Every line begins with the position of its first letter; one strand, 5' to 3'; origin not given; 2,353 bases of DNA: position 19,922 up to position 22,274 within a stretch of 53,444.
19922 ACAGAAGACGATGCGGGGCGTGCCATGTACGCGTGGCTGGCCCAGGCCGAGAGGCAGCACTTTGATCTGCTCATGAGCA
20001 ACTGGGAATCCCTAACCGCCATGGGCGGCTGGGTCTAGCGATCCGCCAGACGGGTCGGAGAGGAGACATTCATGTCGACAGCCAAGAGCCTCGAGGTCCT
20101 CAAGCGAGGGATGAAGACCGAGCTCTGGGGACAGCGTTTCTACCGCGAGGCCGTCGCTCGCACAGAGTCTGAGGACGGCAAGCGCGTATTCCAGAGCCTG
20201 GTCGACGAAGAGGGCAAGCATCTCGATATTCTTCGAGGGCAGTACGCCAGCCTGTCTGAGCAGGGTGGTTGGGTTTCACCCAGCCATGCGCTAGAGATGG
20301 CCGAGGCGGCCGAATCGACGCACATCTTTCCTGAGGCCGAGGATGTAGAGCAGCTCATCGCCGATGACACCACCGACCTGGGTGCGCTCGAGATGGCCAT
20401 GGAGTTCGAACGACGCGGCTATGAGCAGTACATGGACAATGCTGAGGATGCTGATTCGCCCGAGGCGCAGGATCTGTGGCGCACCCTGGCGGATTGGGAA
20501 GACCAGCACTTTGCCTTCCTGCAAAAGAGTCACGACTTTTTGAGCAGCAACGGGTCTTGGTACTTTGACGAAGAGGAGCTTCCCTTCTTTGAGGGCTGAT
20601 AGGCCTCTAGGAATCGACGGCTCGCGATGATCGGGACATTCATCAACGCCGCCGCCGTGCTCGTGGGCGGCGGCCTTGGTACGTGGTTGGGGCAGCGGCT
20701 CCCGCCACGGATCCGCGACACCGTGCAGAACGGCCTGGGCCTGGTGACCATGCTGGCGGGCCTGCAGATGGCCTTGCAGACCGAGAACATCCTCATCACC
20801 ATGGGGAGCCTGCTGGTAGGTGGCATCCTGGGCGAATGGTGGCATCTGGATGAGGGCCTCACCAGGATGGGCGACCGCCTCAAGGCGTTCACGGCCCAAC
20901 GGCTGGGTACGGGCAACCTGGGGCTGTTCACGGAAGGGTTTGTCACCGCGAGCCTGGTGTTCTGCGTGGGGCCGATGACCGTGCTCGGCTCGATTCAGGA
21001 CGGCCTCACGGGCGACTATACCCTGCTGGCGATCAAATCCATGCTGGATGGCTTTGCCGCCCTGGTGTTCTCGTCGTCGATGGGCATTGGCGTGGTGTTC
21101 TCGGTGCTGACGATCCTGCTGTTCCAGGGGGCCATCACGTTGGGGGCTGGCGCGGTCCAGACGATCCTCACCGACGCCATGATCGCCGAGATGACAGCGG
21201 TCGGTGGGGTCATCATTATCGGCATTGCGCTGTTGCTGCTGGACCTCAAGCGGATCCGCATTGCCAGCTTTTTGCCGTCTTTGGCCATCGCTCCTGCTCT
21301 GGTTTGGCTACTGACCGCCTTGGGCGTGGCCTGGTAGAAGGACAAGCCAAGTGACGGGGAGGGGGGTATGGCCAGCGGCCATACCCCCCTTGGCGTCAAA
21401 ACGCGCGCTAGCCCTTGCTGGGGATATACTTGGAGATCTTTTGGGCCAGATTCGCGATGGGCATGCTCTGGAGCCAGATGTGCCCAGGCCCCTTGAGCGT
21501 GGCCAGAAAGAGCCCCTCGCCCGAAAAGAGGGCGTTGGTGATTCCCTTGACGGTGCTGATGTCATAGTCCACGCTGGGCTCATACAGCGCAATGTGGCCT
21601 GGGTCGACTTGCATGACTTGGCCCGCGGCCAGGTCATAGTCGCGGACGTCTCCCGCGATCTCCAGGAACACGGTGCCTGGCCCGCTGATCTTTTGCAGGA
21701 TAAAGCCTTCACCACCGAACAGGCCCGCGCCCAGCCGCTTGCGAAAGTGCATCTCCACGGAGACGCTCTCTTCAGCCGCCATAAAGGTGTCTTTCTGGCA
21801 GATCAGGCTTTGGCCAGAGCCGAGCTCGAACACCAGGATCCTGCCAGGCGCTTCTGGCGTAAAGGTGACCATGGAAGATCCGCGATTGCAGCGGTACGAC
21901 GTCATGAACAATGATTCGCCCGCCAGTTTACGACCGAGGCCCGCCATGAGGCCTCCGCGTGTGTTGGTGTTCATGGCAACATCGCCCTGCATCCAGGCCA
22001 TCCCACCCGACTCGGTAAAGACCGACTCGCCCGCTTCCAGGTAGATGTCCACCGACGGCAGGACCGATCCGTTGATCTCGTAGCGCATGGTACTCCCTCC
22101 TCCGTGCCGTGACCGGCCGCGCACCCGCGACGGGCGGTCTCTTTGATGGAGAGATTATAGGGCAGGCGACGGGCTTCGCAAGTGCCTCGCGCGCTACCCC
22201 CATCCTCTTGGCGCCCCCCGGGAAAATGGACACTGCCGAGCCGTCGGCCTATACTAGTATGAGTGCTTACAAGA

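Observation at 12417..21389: Encapsulin embedded in one ~9 kb, 11-gene redox operon (erythrins, rubredoxin, Rd reductase, OFOR, Grx-PDZ, DUF554)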

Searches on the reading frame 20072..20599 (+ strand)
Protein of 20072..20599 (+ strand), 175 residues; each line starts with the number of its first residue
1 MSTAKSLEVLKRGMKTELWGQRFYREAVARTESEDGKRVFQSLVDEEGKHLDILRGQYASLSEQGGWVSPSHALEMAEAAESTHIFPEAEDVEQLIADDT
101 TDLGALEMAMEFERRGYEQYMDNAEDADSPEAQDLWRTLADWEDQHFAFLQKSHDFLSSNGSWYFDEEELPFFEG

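Call 3: search_protein_families(library=pfam, proteins=[window:20072-20599:+], max_evalue=0.01)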
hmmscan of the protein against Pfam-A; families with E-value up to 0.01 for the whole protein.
window:20072-20599:+ (175 aa): 2 families
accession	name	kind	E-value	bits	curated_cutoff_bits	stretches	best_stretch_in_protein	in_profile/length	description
PF02915.23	Rubrerythrin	-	8.7e-11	42.8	22.8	1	8-152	1-135/137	Rubrerythrin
PF13668.12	Ferritin_2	-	0.0061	17.1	24.7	0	7-151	3-133/138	Ferritin-like domain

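Call 39: search_protein_families(library=ncbifam, proteins=[window:20072-20599:+], max_evalue=0.001)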
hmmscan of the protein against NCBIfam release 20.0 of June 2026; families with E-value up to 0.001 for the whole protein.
window:20072-20599:+ (175 aa): 2 families
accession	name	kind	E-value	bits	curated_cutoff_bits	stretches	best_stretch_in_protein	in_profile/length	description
NF009413.0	PRK12775.1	equivalog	2.8e-06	25.4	1895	1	2-154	857-995/1006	putative trifunctional 2-polyprenylphenol hydroxylase/glutamate synthase subunit beta/ferritin domain-containing protein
NF058679.1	EncB_fam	subfamily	0.00039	20.4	90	0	7-51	22-66/117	encapsulin nanocompartment ferritin-likeEncB family encapsulin nanocompartment ferritin-like cargo protein cargo protein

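Call 42: search_solved_structures(query=window:20072-20599:+, max_evalue=1)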
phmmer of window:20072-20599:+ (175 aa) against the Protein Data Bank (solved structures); distinct sequences matched with E-value up to 1: 8.
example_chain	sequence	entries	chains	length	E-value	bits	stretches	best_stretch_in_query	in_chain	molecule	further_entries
2fzf_A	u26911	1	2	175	2.6e-05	27.7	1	8-158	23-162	hypothetical protein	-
1vjx_A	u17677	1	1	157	0.00017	25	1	8-150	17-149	putative ferritin-like diiron-carboxylate protein TM1526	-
1mft_A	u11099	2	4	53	0.035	17.5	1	10-54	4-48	Four-helix bundle model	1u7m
5c39_A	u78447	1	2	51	0.046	17.1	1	11-54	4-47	P0 Manganese cluster peptide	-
3fse_A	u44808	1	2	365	0.29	14.5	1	10-65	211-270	two-domain protein containing DJ-1/ThiJ/PfpI-like and ferritin-like domains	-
5vjs_A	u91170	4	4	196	0.29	14.5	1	12-56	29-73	Reaction Center Maquette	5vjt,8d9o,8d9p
7s8t_A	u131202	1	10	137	0.31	14.4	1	10-62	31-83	EncC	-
2hz8_A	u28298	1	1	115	0.45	13.9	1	10-57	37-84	De novo designed diiron protein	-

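Call 48: find_related_loci(query=A2, collection=metagenome_contigs, flank=10000)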
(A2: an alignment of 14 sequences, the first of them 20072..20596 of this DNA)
Query A2 (175 aa) in metagenome_contigs; peptide patterns used: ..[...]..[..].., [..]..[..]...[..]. (x = any residue, [..] = any of these).
215 stretches matched a pattern; 85 encode a relative of the query (tblastn E <= 1e-3); the best 80 are kept; 80 distinct loci.
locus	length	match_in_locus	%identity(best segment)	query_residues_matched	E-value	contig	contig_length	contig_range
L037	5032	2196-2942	100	1-175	2e-116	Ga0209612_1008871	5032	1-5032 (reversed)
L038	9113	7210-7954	83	1-175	2e-99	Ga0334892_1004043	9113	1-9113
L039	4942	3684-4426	74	1-175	1e-87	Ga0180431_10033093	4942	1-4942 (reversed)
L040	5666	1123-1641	61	1-173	4e-69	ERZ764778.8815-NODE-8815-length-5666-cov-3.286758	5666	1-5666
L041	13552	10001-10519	61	1-173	4e-69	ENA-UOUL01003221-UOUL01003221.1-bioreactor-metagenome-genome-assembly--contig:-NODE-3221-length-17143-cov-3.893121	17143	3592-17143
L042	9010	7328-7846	61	1-173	9e-69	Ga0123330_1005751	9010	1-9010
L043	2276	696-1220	58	1-175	3e-69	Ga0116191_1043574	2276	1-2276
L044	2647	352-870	60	1-173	6e-68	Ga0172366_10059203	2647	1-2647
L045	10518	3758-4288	58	1-175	6e-67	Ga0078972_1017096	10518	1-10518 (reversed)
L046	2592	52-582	58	1-175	1e-67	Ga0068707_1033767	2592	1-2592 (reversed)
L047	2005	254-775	58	2-175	1e-67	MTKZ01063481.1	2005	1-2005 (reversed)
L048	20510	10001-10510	58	6-175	2e-65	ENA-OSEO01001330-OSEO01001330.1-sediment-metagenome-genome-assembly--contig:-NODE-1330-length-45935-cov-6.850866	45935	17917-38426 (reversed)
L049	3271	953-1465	59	5-175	2e-65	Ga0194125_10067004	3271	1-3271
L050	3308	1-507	58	7-175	5e-65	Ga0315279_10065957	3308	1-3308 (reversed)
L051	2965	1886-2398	57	5-175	4e-64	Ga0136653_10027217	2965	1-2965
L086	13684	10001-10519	37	2-175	3e-40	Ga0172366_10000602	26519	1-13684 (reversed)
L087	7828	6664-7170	38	6-175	2e-40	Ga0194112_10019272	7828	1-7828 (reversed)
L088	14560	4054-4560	39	2-175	4e-40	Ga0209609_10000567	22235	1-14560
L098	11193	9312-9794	36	4-175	1e-34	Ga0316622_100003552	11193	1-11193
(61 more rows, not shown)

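Call 52: search_protein_families(library=pfam, proteins=[L086:5426-6016:+, L086:6069-6848:+, L086:7398-8384:+, L086:8434-9021:+, L086:9048-9305:+, L098:249-2099:+, L098:2688-4439:+, L098:4674-5306:+, L087:1195-2742:+, L088:2668-3369:+], max_evalue=0.0001)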
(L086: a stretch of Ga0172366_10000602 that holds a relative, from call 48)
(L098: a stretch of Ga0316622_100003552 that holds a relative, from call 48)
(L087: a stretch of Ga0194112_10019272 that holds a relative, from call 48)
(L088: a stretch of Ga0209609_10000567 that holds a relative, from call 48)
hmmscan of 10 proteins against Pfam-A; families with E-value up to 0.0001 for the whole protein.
L086:5426-6016:+ (196 aa): 1 family
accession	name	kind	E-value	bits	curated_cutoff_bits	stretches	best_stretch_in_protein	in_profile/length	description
PF02915.23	Rubrerythrin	-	2.6e-17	63.9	22.8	1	38-169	1-136/137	Rubrerythrin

L086:6069-6848:+ (259 aa): 2 families
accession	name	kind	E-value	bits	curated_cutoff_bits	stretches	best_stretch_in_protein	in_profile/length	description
PF01965.30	DJ-1_PfpI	-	9.1e-52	175.6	26.6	1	6-169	1-164/165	DJ-1/PfpI family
PF02915.23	Rubrerythrin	-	1.6e-06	29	22.8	1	190-243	1-56/137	Rubrerythrin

L086:7398-8384:+ (328 aa): 1 family
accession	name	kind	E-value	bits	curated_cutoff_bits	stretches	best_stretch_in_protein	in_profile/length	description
PF02190.22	LON_substr_bdg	-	2.3e-36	126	28.7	1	109-296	1-197/200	ATP-dependent protease La (LON) substrate-binding domain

L086:8434-9021:+ (195 aa): 2 families
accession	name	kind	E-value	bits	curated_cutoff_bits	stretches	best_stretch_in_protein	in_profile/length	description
PF00881.29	Nitroreductase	-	9.5e-25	88.1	23.5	2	28-84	1-57/167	Nitroreductase family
PF14512.11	TM1586_NiRdase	-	7.2e-07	29.5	27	1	25-170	3-133/215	Putative TM nitroreductase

L086:9048-9305:+ (85 aa): 1 family
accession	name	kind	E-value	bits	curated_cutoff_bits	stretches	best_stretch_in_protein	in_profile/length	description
PF07992.20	Pyr_redox_2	-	6.8e-05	22.9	26.1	1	6-54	2-48/291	Pyridine nucleotide-disulphide oxidoreductase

L098:249-2099:+ (616 aa): 3 families
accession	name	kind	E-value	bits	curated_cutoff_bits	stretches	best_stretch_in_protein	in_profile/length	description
PF03190.21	Thioredox_DsbH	-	4.2e-38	131.3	27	1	8-136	18-160/163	Protein of unknown function, DUF255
PF13899.12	Thioredoxin_7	-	2.3e-16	60.1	27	1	12-93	2-83/83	Thioredoxin-like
PF13098.12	Thioredoxin_2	-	1.5e-05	25.7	27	1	28-113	6-104/104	Thioredoxin-like domain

L098:2688-4439:+ (583 aa): 6 families
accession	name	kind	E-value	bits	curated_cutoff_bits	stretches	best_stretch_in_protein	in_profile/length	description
PF07992.20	Pyr_redox_2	-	7.6e-66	222.9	26.1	1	141-432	2-278/291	Pyridine nucleotide-disulphide oxidoreductase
PF00070.33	Pyr_redox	-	1.1e-21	77.6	22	1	290-367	1-80/82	Pyridine nucleotide-disulphide oxidoreductase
PF02852.28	Pyr_redox_dim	-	1.2e-19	71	25.3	1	468-568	4-103/110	Pyridine nucleotide-disulphide oxidoreductase, dimerisation domain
PF13738.12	Pyr_redox_3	-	3.3e-10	40.2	30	0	344-419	227-305/305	Pyridine nucleotide-disulphide oxidoreductase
PF03486.20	HI0933_like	-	3.1e-08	33.8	50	0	200-255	114-167/244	HI0933-like protein Rossmann domain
PF01266.30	DAO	-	1.6e-06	28.4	27.9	0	291-321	2-32/353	FAD dependent oxidoreductase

L098:4674-5306:+ (210 aa): 3 families
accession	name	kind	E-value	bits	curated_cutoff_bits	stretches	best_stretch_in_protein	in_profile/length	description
PF00578.27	AhpC-TSA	-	3.2e-18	66.3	26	1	2-74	53-123/124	AhpC/TSA family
PF00462.30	Glutaredoxin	-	4.9e-12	46.3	22.9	1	135-193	1-58/60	Glutaredoxin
PF08534.16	Redoxin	-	2.3e-08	34.4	26.6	1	10-91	64-146/148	Redoxin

L087:1195-2742:+ (515 aa): 10 families
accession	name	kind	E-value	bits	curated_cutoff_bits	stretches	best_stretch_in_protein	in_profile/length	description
PF07992.20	Pyr_redox_2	-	1.4e-65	222.1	26.1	1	71-375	2-291/291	Pyridine nucleotide-disulphide oxidoreductase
PF00070.33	Pyr_redox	-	1.5e-21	77.1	22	1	220-296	1-79/82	Pyridine nucleotide-disulphide oxidoreductase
PF02852.28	Pyr_redox_dim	-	3.2e-18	66.4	25.3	1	398-499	4-104/110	Pyridine nucleotide-disulphide oxidoreductase, dimerisation domain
PF01266.30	DAO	-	7.3e-09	36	27.9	0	126-185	150-207/353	FAD dependent oxidoreductase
PF03486.20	HI0933_like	-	5.5e-08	33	50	0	133-184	117-166/244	HI0933-like protein Rossmann domain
PF13450.12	NAD_binding_8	-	1.2e-07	32.3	21.9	0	74-107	1-32/68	NAD(P)-binding Rossmann-like domain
PF13738.12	Pyr_redox_3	-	1.9e-06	27.8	30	0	268-349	220-305/305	Pyridine nucleotide-disulphide oxidoreductase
PF00890.30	FAD_binding_2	-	5.1e-06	26.4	20.4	0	332-357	373-405/414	FAD binding domain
PF05834.18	Lycopene_cycl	-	1.6e-05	24.6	23.4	0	221-255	2-38/380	Lycopene cyclase protein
PF01946.23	Thi4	-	9.6e-05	22.2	26.2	0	72-109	20-56/235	Thi4 family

L088:2668-3369:+ (233 aa): 1 family
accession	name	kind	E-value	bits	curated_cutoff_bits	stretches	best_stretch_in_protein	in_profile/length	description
PF13197.11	DUF4013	-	5.3e-34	117.9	26.9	1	22-187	1-167/168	Protein of unknown function (DUF4013)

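Call 93: predict_structure(protein=window:20072-20596:+)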
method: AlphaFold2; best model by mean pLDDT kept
length: 175 residues; sequences in the alignment: 1
mean_pLDDT: 75.3   pTM: 0.69
mean pLDDT of the five models: 75.3, 51.3, 48.7, 42.3, 39.8
residues with pLDDT >= 90: 0; 70-90: 124; 50-70: 31; < 50: 20
segments of 3 or more residues with pLDDT < 50: 81-84, 162-165, 167-175
pLDDT, mean of each block of 10 residues (from residue 1): 77 83 85 85 87 87 72 67 48 59 82 85 86 86 86 81 45 35
secondary structure, 60 per line:
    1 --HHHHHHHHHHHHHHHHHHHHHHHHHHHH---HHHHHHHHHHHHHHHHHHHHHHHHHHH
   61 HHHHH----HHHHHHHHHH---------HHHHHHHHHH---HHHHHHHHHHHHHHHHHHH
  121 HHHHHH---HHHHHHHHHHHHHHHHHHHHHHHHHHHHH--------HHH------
elements in order: H3-30 H34-65 H70-79 H89-98 H102-126 H130-158

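Call 95: fold_search(model_id=the predicted structure, library=pdb)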
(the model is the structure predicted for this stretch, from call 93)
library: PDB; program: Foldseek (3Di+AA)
matches with E <= 10: 470; with E <= 0.001: 0
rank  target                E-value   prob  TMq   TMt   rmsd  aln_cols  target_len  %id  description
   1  2fzf_A                1.3e-03  1.00  0.44  0.48   8.6       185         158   22  Hypothetical Protein Pfu-1136390-001 From Pyrococcus furiosus (released 2006-02-21)
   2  8d9o                  1.5e-02  0.99  0.34  0.31  22.6       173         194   17  De Novo Photosynthetic Reaction Center Protein in Apo-State (released 2022-09-28)
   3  8d9p                  1.7e-02  0.98  0.34  0.31  22.5       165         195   18  De Novo Photosynthetic Reaction Center Protein Equipped with Heme B and Mn(II) cations (released 2022-09-28)
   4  6z0c_C                2.2e-02  0.97  0.34  0.31  22.2       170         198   14  Structure of in silico modelled artificial Maquette-3 protein (released 2021-03-17)
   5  3bt5                  3.1e-02  1.00  0.53  0.60   7.2       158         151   12  Crystal structure of DUF305 fragment from Deinococcus radiodurans (released 2008-01-15)
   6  1vjx                  3.4e-02  1.00  0.54  0.61   6.4       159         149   23  Crystal structure of a putative ferritin-like diiron-carboxylate protein (tm1526) from thermotoga maritima at 2.30 A res (released 2004-04-13)
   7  3q4r                  3.4e-02  1.00  0.55  0.56   5.3       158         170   15  Crystal Structure of a deletion mutant(11-185) of hypothetical protein MJ0754 with Zn2+ (released 2011-05-18)
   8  4am2_A                4.2e-02  0.99  0.45  0.48   6.8       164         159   21  Bacterioferritin from Blastochloris viridis (released 2012-10-31)
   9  2qf9_A                4.4e-02  1.00  0.49  0.52   7.3       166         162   14  Crystal structure of putative secreted protein DUF305 from Streptomyces coelicolor (released 2007-07-17)
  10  6z0c_A                4.4e-02  0.95  0.34  0.30  22.2       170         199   14  Structure of in silico modelled artificial Maquette-3 protein (released 2021-03-17)
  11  7stw_A                5.9e-02  1.00  0.53  0.54   4.9       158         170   20  Structure of DPSL (DNA Protection in Starved Cells - Like) from Pyrococcus furiosus (released 2021-12-01)
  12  3fse_B                6.5e-02  1.00  0.60  0.32   6.0       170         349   10  Crystal structure of a two-domain protein containing dj-1/thij/pfpi-like and ferritin-like domains (ava_4496) from ana (released 2009-02-03)
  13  2oh3                  6.8e-02  1.00  0.45  0.52   8.1       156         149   20  Crystal structure of COG1633: Uncharacterized conserved protein (ZP_00055496.1) from Magnetospirillum magnetotacticum MS (released 2007-01-23)
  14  5vju                  7.2e-02  0.85  0.31  0.28  22.7       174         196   18  De Novo Photosynthetic Reaction Center Protein Variant Equipped with His-Tyr H-bond, Heme B, and Cd(II) ions (released 2018-04-25)
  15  5vjs                  7.5e-02  0.77  0.30  0.27  22.8       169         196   20  De Novo Photosynthetic Reaction Center Protein Equipped with Heme B, a synthetic Zn porphyrin, and Zn(II) cations (released 2018-04-25)
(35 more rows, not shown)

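Call 96: search_protein_representatives(protein=window:20072-20596:+)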
Query: 175 residues. Proteins with E-value up to 0.001 (for the whole library): 1181; up to 1e-10: 209; up to 1e-30: 11. The best 150 are listed.
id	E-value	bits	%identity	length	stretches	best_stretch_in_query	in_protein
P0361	2.2e-55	203.7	57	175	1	3-175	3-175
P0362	8.2e-36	140.0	62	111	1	6-113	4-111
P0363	2.1e-35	138.7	39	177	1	7-175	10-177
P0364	1.8e-34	135.7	43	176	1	2-175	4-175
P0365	9.3e-34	133.3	38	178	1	6-175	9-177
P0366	4.3e-33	131.2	39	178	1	5-175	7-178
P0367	5.6e-33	130.8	42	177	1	6-175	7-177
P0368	1.4e-32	129.5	40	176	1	5-175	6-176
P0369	1.9e-32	129.0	41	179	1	6-175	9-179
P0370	2.5e-32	128.7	46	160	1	14-164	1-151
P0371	1.0e-30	123.4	38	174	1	6-174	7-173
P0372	3.0e-30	121.9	38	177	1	5-175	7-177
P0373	5.0e-29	117.9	38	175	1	5-175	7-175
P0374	9.0e-29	117.1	58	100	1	76-173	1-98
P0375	9.5e-29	117.0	38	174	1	5-171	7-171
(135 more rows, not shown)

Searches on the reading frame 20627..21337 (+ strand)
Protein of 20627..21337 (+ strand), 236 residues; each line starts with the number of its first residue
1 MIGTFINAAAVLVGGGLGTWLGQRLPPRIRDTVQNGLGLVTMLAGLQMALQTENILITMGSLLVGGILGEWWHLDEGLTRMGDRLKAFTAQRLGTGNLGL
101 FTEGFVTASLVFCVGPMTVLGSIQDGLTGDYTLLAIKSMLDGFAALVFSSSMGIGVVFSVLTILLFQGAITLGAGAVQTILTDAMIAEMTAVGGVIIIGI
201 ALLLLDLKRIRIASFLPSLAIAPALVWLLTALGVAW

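Call 14: search_protein_families(library=pfam, proteins=[window:20627-21337:+], max_evalue=0.001)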
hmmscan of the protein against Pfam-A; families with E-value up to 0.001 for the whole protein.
window:20627-21337:+ (236 aa): 1 family
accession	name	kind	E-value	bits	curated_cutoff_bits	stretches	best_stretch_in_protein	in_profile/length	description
PF04474.17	DUF554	-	1.6e-76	257.1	25.1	1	2-227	1-220/220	Protein of unknown function (DUF554)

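Call 92: predict_structure(protein=window:20627-21334:+)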
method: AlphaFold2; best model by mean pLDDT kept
length: 236 residues; sequences in the alignment: 1
mean_pLDDT: 46.7   pTM: 0.28
mean pLDDT of the five models: 46.7, 46.2, 45.4, 42.1, 35.8
residues with pLDDT >= 90: 0; 70-90: 1; 50-70: 55; < 50: 180
segments of 3 or more residues with pLDDT < 50: 1-10, 45-49, 53-78, 80-82, 96-127, 129-133, 135-139, 143-147, 150-181, 183-204, 206-208, 211-213, 215-236
pLDDT, mean of each block of 10 residues (from residue 1): 45 57 62 55 48 44 43 45 50 46 48 47 46 48 49 44 42 38 44 45 48 41 43 40
secondary structure, 60 per line:
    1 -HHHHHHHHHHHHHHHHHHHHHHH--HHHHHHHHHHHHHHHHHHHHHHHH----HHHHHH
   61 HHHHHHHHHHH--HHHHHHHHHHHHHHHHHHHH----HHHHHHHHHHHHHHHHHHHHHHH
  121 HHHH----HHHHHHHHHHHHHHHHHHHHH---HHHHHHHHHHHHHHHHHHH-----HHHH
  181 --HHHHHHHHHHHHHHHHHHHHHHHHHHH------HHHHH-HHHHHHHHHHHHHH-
elements in order: H2-24 H27-50 H55-71 H74-93 H98-124 H129-149 H153-171 H177-180 H183-209 H216-220 H222-235

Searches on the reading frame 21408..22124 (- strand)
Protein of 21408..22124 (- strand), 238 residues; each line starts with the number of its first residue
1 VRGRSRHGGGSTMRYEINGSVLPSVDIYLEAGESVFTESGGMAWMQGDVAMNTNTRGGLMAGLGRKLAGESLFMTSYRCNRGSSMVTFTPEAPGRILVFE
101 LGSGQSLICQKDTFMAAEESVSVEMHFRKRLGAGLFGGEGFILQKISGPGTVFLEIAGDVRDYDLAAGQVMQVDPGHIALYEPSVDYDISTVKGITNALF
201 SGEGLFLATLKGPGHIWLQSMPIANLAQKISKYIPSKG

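Call 14: search_protein_families(library=pfam, proteins=[window:21408-22124:-], max_evalue=0.001)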
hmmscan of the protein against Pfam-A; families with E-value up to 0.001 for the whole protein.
window:21408-22124:- (238 aa): 2 families
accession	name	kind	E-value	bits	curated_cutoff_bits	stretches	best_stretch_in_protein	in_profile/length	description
PF01987.23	AIM24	-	2.4e-70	236.9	25.7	1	15-221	1-205/205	Mitochondrial biogenesis AIM24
PF11142.13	DUF2917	-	0.00013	21.7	25.5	0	25-48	35-58/59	Protein of unknown function (DUF2917)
